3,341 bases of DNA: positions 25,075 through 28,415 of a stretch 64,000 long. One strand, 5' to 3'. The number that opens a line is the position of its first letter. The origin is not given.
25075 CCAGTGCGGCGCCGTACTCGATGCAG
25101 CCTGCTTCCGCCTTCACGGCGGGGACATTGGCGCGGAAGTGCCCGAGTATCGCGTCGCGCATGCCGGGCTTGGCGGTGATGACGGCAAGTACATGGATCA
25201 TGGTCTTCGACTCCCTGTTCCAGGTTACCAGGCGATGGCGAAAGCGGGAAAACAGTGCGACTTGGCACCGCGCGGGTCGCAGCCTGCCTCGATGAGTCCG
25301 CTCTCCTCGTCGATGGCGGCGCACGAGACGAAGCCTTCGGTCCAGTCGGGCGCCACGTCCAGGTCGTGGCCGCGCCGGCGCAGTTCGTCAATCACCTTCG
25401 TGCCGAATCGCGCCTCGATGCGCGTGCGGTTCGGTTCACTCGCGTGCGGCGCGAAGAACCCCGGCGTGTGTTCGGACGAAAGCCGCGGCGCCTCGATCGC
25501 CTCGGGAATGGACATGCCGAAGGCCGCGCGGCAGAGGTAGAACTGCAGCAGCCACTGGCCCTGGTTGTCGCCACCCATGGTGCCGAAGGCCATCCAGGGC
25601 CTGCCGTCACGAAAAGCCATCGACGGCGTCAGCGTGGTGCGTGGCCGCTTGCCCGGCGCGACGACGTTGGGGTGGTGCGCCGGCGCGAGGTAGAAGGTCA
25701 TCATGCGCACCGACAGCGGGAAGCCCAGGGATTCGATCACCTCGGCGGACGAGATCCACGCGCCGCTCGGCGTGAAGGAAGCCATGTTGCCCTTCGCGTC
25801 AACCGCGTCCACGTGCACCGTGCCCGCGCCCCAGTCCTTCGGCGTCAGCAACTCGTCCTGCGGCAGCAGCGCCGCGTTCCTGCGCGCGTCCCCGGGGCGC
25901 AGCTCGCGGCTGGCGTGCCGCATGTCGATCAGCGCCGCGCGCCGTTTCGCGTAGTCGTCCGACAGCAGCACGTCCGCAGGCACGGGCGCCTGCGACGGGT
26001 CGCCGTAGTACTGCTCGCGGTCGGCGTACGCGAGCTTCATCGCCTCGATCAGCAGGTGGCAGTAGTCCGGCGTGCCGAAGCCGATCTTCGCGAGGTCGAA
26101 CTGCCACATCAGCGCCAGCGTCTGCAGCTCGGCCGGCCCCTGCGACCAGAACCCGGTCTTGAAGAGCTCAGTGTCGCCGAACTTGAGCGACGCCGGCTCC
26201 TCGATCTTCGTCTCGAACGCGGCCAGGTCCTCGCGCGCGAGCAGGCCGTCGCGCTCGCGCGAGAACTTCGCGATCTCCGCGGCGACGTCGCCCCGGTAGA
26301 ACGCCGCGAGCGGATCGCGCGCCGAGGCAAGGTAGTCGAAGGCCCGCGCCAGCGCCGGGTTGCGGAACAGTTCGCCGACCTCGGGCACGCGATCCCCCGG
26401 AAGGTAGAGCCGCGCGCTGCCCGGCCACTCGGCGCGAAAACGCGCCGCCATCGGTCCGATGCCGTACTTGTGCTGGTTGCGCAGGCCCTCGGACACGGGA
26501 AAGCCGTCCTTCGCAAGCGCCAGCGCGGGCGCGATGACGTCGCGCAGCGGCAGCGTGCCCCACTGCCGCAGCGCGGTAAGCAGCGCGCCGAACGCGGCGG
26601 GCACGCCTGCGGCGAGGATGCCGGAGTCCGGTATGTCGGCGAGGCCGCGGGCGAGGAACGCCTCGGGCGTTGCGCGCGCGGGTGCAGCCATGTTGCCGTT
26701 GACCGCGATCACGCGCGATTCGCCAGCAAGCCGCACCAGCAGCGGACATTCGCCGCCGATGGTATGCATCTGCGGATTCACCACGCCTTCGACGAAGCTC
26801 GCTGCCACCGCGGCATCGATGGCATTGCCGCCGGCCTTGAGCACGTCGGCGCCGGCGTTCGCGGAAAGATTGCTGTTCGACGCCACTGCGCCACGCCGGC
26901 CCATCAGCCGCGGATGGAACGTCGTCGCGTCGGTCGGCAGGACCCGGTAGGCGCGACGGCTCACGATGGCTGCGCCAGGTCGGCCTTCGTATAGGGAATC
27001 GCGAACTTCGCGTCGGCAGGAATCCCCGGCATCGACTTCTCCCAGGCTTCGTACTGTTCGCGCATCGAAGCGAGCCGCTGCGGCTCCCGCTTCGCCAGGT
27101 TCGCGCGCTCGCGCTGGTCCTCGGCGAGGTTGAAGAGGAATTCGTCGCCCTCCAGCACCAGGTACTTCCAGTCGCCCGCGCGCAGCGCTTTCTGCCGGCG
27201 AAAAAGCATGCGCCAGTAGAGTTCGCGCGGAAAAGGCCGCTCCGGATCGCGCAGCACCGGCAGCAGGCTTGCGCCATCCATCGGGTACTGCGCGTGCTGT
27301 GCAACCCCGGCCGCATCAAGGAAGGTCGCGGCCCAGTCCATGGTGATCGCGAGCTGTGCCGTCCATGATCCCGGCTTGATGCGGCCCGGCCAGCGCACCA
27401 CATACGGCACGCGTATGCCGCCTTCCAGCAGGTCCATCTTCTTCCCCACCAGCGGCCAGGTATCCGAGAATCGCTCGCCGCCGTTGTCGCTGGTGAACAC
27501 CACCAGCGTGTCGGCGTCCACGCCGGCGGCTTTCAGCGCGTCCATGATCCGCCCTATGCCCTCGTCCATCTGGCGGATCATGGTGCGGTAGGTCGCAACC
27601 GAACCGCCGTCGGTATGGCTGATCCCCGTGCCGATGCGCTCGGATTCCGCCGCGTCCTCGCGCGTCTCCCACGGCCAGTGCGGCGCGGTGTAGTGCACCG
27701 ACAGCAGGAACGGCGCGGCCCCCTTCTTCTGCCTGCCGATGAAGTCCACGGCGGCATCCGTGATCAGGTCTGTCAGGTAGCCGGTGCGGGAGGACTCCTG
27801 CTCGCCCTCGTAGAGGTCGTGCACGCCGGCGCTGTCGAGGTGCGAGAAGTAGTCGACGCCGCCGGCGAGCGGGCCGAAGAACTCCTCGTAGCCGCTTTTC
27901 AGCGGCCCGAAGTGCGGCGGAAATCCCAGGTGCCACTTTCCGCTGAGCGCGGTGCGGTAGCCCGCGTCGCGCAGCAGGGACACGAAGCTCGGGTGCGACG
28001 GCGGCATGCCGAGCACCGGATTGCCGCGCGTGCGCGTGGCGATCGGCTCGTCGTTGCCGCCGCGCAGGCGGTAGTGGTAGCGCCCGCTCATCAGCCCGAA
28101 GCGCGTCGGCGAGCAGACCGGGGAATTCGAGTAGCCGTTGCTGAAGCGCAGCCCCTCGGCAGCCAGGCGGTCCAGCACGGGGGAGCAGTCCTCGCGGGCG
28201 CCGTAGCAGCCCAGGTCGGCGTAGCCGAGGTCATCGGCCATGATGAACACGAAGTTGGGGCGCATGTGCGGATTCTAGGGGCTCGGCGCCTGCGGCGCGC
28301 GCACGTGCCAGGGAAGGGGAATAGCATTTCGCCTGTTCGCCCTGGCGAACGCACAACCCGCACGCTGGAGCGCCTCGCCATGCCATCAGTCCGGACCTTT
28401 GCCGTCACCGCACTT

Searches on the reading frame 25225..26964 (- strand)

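Call 87: search_protein_families(library=pfam, proteins=[window:25225-26964:-], max_evalue=0.00001)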
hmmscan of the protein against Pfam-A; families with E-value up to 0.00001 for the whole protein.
window:25225-26964:- (579 aa): 1 family
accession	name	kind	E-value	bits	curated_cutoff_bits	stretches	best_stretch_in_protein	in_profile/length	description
PF01019.26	G_glu_transpept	-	5.2e-123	412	27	1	40-567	2-511/512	Gamma-glutamyltranspeptidase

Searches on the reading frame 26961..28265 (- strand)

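Call 87: search_protein_families(library=pfam, proteins=[window:26961-28265:-], max_evalue=0.00001)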
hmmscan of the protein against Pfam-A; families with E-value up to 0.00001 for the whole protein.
window:26961-28265:- (434 aa): 2 families
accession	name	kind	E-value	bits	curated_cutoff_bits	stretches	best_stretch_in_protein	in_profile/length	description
PF00884.28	Sulfatase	-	3.2e-62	211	25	1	3-321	1-301/301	Sulfatase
PF16347.10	SGSH_C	-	2.1e-11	44.6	29.3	1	279-352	11-83/154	N-sulphoglucosamine sulphohydrolase, C-terminal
